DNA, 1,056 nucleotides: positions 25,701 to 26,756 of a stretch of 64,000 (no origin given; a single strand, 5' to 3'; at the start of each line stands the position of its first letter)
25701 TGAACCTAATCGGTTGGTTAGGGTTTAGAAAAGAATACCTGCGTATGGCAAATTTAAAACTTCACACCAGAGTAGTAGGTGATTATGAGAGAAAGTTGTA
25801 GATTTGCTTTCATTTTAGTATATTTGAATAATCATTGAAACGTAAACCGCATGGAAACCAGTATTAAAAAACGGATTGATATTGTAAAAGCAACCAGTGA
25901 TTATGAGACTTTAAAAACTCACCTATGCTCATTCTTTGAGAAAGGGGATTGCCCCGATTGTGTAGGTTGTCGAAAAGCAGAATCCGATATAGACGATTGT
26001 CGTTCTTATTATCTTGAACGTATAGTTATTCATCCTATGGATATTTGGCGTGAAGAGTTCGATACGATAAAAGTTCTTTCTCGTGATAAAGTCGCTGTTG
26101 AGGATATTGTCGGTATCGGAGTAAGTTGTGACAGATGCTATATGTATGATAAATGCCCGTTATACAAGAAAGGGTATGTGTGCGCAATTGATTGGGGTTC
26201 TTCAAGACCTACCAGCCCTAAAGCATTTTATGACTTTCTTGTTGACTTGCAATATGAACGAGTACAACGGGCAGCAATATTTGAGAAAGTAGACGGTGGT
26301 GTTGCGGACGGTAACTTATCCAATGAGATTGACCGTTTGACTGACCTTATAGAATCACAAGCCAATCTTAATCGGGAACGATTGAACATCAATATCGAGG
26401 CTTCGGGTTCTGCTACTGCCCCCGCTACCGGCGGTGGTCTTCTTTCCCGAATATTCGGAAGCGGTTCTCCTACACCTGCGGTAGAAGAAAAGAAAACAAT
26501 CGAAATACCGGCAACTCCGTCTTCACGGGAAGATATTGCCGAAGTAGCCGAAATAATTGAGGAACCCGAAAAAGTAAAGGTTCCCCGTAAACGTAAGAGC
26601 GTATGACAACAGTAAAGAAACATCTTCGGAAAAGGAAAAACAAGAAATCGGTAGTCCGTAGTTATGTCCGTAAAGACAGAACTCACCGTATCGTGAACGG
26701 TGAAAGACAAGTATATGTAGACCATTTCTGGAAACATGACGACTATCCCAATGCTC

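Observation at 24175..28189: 7-deazaguanine DNA-modification pathway with uncharacterised genes interleaved, and split over four loci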

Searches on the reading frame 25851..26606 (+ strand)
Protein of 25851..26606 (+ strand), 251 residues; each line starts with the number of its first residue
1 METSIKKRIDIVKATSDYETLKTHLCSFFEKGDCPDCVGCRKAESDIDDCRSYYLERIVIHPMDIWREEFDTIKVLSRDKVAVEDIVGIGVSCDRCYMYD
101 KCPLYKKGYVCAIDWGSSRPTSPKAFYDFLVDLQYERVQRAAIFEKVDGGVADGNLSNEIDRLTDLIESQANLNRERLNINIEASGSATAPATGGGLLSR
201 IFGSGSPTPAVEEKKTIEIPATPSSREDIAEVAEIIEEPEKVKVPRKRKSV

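Call 3: search_protein_families(library=pfam, proteins=[window:25851-26606:+], max_evalue=0.1)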
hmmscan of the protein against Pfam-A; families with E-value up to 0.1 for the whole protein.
window:25851-26606:+ (251 aa): 0 families

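Call 4: search_protein_families(library=phrogs, proteins=[window:25851-26606:+], max_evalue=0.01)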
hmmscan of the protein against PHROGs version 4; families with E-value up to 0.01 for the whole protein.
window:25851-26606:+ (251 aa): 1 family
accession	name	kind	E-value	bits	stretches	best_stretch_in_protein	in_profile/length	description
phrog_887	-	moron, auxiliary metabolic gene and host takeover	8.3e-20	72.1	1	92-216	365-486/509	queuine tRNA-ribosyltransferase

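Call 5: search_protein_families(library=ncbifam, proteins=[window:25851-26606:+], max_evalue=0.1)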
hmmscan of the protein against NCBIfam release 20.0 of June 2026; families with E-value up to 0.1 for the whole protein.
window:25851-26606:+ (251 aa): 0 families

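Call 16: search_dna_similar(query=window:25851-26606:+, collection=phages, mode=protein, max_rows=30, max_evalue=0.001)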
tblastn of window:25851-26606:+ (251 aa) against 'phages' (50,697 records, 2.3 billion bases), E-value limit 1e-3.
Records with a match: 10; places in all: 10; records where one place covers at least 80% of the query: 2.
Best place of each record, by identity: >=99% 1; <60% 9.
By first word of the organism name: Streptomyces 6; Bacillus 2; Bacteroides 1; Bacteriophage 1.
By host as written in the record: Streptomyces lividans JI 1326 2; Streptomyces sp. 5a 2; Bacillus cereus 2; Bacteroides salyersiae BSC162 1; - 1; Streptomyces mirabilis NRRL B-2400 1; Streptomyces turgidiscabies 1.
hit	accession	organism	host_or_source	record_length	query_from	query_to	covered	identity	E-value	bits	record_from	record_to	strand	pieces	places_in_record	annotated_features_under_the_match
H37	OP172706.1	Bacteroides phage BS162P1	Bacteroides salyersiae BSC162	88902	1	251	100%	99.6%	3e-141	442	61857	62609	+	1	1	hypothetical protein (x2)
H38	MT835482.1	Bacteriophage sp.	human fecal samples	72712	2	221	88%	56.6%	1e-70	239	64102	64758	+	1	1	record has no annotation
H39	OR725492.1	Streptomyces phage Alone3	Streptomyces lividans JI 1326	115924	93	222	52%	30.8%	9e-12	70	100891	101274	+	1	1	192: hypothetical protein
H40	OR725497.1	Streptomyces phage LuckySocke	Streptomyces lividans JI 1326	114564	93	213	48%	30.9%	1e-11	70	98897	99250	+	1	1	189: hypothetical protein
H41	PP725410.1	Streptomyces phage GiJojo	Streptomyces mirabilis NRRL B-2400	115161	93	213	48%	30.9%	4e-11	68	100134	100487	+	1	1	181: dpdA-like tRNA-guanine transglycosylase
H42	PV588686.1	Streptomyces phage pSt2308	Streptomyces turgidiscabies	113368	93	213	48%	30.9%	4e-11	68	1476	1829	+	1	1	hypothetical protein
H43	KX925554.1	Streptomyces phage BRock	Streptomyces sp. 5a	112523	93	213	48%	30.1%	6e-11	68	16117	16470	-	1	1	hypothetical protein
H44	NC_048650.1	Streptomyces phage BRock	Streptomyces sp. 5a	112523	93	213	48%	30.1%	6e-11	68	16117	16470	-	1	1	queuine tRNA-ribosyltransferase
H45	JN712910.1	Bacillus phage BCD7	Bacillus cereus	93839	91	180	36%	30.8%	8e-6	52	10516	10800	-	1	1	hypothetical protein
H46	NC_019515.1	Bacillus phage BCD7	Bacillus cereus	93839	91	180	36%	30.8%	8e-6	52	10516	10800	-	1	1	queuine tRNA-ribosyltransferase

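Call 25: find_homologous_proteins(query=window:25851-26606:+, max_evalue=0.001)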
Query window:25851-26606:+ (251 aa): 54 proteins with E <= 0.001 among 879 candidates.
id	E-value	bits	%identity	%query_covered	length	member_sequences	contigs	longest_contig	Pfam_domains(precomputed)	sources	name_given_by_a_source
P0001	6.3e-163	558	99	100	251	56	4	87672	-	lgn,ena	-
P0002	7.0e-123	427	82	100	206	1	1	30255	-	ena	-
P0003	1.7e-97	344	61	100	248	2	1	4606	-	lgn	-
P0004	3.4e-97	343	59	99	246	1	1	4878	-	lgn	-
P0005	1.3e-95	338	59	99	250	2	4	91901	-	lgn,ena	-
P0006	2.1e-92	327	56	99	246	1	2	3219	-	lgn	-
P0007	5.1e-91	323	55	99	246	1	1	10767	-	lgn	-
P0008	1.4e-90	321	55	99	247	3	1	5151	-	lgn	-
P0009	2.1e-90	321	56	100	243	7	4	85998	-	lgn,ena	-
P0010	3.3e-90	320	55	100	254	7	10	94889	-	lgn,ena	-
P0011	2.5e-89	317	57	99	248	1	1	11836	-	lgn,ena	-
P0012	8.1e-89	315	55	100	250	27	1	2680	-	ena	-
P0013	1.1e-88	315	57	99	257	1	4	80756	-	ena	-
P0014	7.3e-88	312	54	99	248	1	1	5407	-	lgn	-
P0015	2.9e-87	310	55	99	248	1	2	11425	-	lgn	-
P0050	1.2e-67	246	48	97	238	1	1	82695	-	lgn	-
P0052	5.2e-67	244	45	98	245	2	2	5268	-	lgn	-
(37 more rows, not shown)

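Call 30: search_solved_structures(query=A1, max_evalue=10, show_alignments=2)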
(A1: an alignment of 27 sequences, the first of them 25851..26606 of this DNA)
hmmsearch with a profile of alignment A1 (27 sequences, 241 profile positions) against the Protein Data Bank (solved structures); distinct sequences matched with E-value up to 10: 0.

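Call 35: predict_structure(alignment_id=A1)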
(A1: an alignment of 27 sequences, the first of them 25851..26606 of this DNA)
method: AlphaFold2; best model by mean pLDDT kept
length: 251 residues; sequences in the alignment: 27
mean_pLDDT: 68.5   pTM: 0.41
mean pLDDT of the five models: 68.5, 66.7, 66.4, 60.7, 57.4
residues with pLDDT >= 90: 43; 70-90: 99; 50-70: 43; < 50: 66
segments of 3 or more residues with pLDDT < 50: 180-184, 186-196, 203-251
pLDDT, mean of each block of 10 residues (from residue 1): 87 93 93 87 92 89 86 70 70 54 64 76 81 84 82 81 84 64 43 43 41 36 34 39 42 39
secondary structure, 60 per line:
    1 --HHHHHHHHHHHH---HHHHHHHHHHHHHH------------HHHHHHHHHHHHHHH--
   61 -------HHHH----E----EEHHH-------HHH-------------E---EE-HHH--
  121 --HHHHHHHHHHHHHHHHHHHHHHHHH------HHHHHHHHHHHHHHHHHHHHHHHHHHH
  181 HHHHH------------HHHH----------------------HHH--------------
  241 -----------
elements in order: H3-14 H18-31 H44-58 H68-71 H123-147 H154-185 H198-201

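Call 39: fold_search(model_id=the predicted structure, library=pdb)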
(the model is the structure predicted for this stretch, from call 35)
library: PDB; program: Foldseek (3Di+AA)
matches with E <= 10: 288; with E <= 0.001: 0
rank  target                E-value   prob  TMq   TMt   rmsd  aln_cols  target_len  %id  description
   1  5xx9_A                7.5e-01  0.10  0.14  0.18  19.5       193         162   10  Crystal structure of Bacterioferritin (released 2018-07-11)
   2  5xx9_E                9.4e-01  0.09  0.13  0.18  18.9       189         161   10  Crystal structure of Bacterioferritin (released 2018-07-11)
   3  5xx9_B                9.9e-01  0.09  0.14  0.19  17.3       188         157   12  Crystal structure of Bacterioferritin (released 2018-07-11)
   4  3j7o_h                1.3e+00  0.77  0.22  0.42   6.3        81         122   14  Structure of the mammalian 60S ribosomal subunit (released 2014-09-03)
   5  8v9o_C                1.7e+00  0.11  0.18  0.26  21.7       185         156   12  Imaging scaffold engineered to bind the therapeutic protein target BARD1 (released 2024-05-15)
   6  2jqq_MODEL_1_A        1.9e+00  0.08  0.16  0.22  17.0       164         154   12  Solution structure of Saccharomyces cerevisiae conserved oligomeric Golgi subunit 2 protein (Cog2p) (released 2007-06-19)
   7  9j9h_3                2.0e+00  0.72  0.24  0.46   6.5        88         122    9  High-resolution cryo-EM structure of the Plasmodium falciparum 80S ribosome bound to RACK1 and E-tRNA (released 2025-06-04)
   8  8v9o_D                2.0e+00  0.13  0.20  0.17  21.6       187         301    7  Imaging scaffold engineered to bind the therapeutic protein target BARD1 (released 2024-05-15)
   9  4v8p_BU               2.1e+00  0.47  0.23  0.43  13.6       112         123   14  T.thermophila 60S ribosomal subunit in complex with initiation factor 6. (released 2014-07-09)
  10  4v6b_AF               2.1e+00  0.18  0.21  0.32  21.5       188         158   10  Crystal structure of human ferritin Phe167SerfsX26 mutant. (released 2014-07-09)
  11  3qb9_A                2.4e+00  0.10  0.18  0.26  19.9       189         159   10  Mycobacterium tuberculosis bacterioferritin, BfrA (released 2012-02-08)
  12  6nht_A                2.4e+00  0.09  0.19  0.26  22.3       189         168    8  Single particle reconstruction of the symmetric core an engineered protein scaffold (released 2019-05-08)
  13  4am2_A                2.4e+00  0.06  0.14  0.19  19.7       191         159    7  Bacterioferritin from Blastochloris viridis (released 2012-10-31)
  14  8q7z_Bh               2.5e+00  0.69  0.23  0.45   6.2        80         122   12  Structure of the G. gallus 80S non-rotated ribosome (released 2024-08-28)
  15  4v6b_Ca               2.5e+00  0.13  0.20  0.31  19.2       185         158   12  Crystal structure of human ferritin Phe167SerfsX26 mutant. (released 2014-07-09)
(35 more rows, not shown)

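Call 58: search_protein_representatives(alignment_id=A1)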
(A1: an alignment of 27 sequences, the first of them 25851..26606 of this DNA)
Query: 27 sequences, 241 profile positions. Proteins with E-value up to 0.001 (for the whole library): 823; up to 1e-10: 410; up to 1e-30: 79. The best 150 are listed.
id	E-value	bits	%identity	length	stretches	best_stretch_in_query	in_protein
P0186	2.5e-101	354.3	-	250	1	2-239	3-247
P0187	2.4e-76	272.5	-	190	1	63-240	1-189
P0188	5.2e-75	268.1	-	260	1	2-239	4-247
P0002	6.2e-74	264.6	-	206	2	1-133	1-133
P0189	1.1e-71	257.2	-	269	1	3-229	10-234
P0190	9.3e-71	254.2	-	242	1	11-237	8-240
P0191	1.1e-68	247.5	-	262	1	3-237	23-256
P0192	1.6e-65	237.1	-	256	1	14-239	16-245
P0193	2.2e-64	233.3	-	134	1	1-134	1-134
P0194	1.0e-63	231.2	-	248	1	4-238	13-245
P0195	6.7e-62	225.2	-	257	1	2-238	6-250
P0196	1.1e-61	224.6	-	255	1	4-231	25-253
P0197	1.3e-60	221.0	-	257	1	4-240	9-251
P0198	1.5e-60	220.8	-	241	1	1-208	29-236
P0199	1.5e-58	214.3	-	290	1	8-214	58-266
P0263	3.3e-31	124.7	-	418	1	17-210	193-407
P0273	1.8e-22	96.1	-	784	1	90-229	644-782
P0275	1.0e-21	93.7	-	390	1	91-217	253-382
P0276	1.4e-21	93.2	-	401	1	16-235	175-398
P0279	3.7e-21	91.8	-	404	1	36-239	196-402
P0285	1.8e-20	89.6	-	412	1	12-235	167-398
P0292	6.1e-20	87.8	-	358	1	71-207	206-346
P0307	9.9e-19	83.9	-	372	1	92-232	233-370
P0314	3.9e-18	81.9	-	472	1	71-226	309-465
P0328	1.3e-17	80.2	-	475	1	91-210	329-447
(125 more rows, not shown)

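Call 62: get_annotated_region(hit=H44, flank=5000)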
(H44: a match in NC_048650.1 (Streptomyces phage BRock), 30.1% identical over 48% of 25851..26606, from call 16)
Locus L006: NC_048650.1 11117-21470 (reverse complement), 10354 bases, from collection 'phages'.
description: Streptomyces phage BRock, complete genome.
organism: Streptomyces phage BRock (NCBI taxid 1913591)
taxonomy: Viruses; Duplodnaviria; Heunggongvirae; Uroviricota; Caudoviricetes; Borockvirus; Borockvirus brock
host: Streptomyces sp. 5a; source: -; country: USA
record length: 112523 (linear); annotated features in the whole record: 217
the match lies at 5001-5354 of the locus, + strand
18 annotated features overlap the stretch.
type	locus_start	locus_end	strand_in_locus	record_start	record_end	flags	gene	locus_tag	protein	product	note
CDS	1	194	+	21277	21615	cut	-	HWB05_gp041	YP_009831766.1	hypothetical protein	gp41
CDS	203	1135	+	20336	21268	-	-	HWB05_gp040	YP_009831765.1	endolysin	gp40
CDS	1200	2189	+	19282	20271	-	-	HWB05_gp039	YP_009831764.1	hypothetical protein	gp39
CDS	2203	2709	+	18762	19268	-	-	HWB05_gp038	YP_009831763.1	hypothetical protein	gp38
CDS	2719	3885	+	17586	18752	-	-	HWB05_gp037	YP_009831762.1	hypothetical protein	gp37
CDS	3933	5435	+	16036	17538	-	-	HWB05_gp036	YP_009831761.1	queuine tRNA-ribosyltransferase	gp36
CDS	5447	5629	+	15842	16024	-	-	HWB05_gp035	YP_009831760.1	hypothetical protein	gp35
CDS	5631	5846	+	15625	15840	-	-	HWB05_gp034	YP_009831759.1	hypothetical protein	gp34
CDS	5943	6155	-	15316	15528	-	-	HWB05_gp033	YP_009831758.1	hypothetical protein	gp33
CDS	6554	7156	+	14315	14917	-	-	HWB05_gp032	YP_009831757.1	hypothetical protein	gp32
CDS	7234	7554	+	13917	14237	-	-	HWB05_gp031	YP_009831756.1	hypothetical protein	gp31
CDS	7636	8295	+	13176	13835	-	-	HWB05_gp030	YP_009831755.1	hypothetical protein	gp30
CDS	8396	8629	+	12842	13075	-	-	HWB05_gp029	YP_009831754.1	hypothetical protein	gp29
CDS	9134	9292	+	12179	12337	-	-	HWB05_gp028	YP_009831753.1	hypothetical protein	gp28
CDS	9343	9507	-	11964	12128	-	-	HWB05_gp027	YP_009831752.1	hypothetical protein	gp27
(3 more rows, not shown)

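Call 67: find_encoding_contigs(protein=P0052, flank=8000, max_places=2)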
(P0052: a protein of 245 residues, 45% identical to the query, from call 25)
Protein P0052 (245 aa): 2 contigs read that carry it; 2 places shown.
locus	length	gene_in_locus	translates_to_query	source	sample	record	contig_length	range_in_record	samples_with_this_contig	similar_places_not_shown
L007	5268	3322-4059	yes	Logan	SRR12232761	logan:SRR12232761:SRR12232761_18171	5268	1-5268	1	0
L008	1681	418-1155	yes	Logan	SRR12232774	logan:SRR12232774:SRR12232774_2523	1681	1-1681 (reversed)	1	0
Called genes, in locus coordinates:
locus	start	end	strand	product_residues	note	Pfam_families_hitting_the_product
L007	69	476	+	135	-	-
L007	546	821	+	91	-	PF04232:SpoVS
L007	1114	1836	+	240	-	PF06508:QueC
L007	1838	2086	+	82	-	-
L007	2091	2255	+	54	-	-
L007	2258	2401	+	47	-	-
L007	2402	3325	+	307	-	-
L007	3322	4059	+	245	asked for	-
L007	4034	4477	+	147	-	-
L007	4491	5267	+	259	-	?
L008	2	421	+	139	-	?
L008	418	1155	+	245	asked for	-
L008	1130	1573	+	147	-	-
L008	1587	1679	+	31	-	?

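Call 68: find_encoding_contigs(protein=P0050, flank=8000, max_places=2)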
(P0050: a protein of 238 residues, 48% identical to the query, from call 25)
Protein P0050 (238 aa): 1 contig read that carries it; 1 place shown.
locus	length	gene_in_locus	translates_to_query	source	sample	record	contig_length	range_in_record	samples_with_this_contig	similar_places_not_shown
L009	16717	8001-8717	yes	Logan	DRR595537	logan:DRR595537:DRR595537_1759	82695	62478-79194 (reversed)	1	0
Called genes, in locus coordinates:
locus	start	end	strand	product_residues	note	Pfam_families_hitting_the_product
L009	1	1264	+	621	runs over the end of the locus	PF11775:CobT_C (faint)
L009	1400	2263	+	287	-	-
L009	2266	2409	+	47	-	-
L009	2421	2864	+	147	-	-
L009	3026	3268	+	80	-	-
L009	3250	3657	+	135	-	-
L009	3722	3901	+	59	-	-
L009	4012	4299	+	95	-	PF04232:SpoVS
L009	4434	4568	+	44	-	-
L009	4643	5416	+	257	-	-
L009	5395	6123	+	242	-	PF00535:Glycos_transf_2, PF13641:Glyco_tranf_2_3 (weak)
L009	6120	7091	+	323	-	PF06508:QueC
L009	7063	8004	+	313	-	-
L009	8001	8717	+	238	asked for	-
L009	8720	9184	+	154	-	-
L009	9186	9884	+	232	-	PF04055:Radical_SAM (weak)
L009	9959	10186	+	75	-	-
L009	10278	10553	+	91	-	-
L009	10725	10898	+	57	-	-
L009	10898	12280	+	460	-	-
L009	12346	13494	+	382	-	-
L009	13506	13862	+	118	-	-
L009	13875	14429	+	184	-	PF13290:CHB_HEX_C_1, PF03174:CHB_HEX_C (weak), PF13287:Fn3_assoc, PF13290:CHB_HEX_C_1, PF13287:Fn3_assoc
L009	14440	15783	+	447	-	-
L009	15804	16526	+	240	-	-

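Call 70: fold_search(model_id=the predicted structure, library=viral)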
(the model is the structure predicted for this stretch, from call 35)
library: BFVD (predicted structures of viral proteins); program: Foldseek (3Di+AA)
matches with E <= 10: 167; with E <= 0.001: 1
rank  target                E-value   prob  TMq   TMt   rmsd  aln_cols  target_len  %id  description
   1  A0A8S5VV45            8.5e-16  1.00  0.26  0.27  22.5       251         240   50  (no name in the UniProt tables at hand)
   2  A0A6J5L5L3            5.3e-03  1.00  0.23  0.13  11.9       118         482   26  Uncharacterized protein [uncultured Caudovirales phage]
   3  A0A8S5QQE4            3.2e-02  0.91  0.23  0.10  13.0       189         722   21  Uncharacterized protein [Myoviridae sp. ctgXL3]
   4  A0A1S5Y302            4.0e-01  0.47  0.20  0.35  13.9       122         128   22  Uncharacterized protein [uncultured archaeal virus]
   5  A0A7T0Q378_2          5.6e-01  0.13  0.19  0.08  26.2       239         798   12  Tape measure protein [Gordonia phage NancyRae]
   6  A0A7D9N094            6.3e-01  0.44  0.13  0.41  10.3        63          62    8  (no name in the UniProt tables at hand)
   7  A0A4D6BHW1            8.2e-01  0.47  0.20  0.16  18.0       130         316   14  (no name in the UniProt tables at hand)
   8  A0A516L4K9            8.2e-01  0.08  0.14  0.17  25.5       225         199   10  (no name in the UniProt tables at hand)
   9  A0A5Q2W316            9.2e-01  0.30  0.25  0.33  15.2       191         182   12  (no name in the UniProt tables at hand)
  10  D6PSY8                9.7e-01  0.60  0.17  0.30  11.2        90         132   14  Uncharacterized protein [Lactobacillus phage LBR48]
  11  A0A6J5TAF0            9.7e-01  0.28  0.16  0.20  12.7       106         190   14  Uncharacterized protein [uncultured Caudovirales phage]
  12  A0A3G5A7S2            9.7e-01  0.15  0.21  0.19  20.5       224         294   13  Uncharacterized protein [Harvfovirus sp.]
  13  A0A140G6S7            1.0e+00  0.41  0.25  0.31  11.1       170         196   13  Uncharacterized protein [Arthrobacter phage Kitkat]
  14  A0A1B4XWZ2            1.0e+00  0.06  0.13  0.16  21.3       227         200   13  Uncharacterized protein [Tenacibaculum phage pT24]
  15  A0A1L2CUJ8            1.1e+00  0.89  0.22  0.26   6.1        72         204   17  DUF7768 domain-containing protein [Pectobacterium phage vB_PcaM_CBB]
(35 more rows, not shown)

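Call 73: search_protein_families(library=padloc, proteins=[window:25851-26606:+], max_evalue=0.1)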
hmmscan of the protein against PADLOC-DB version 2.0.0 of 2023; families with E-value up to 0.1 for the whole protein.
window:25851-26606:+ (251 aa): 1 family
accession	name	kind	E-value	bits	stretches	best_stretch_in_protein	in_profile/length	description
PDLC01905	CARF5--CARF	-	0.013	13.2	1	5-45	71-111/176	-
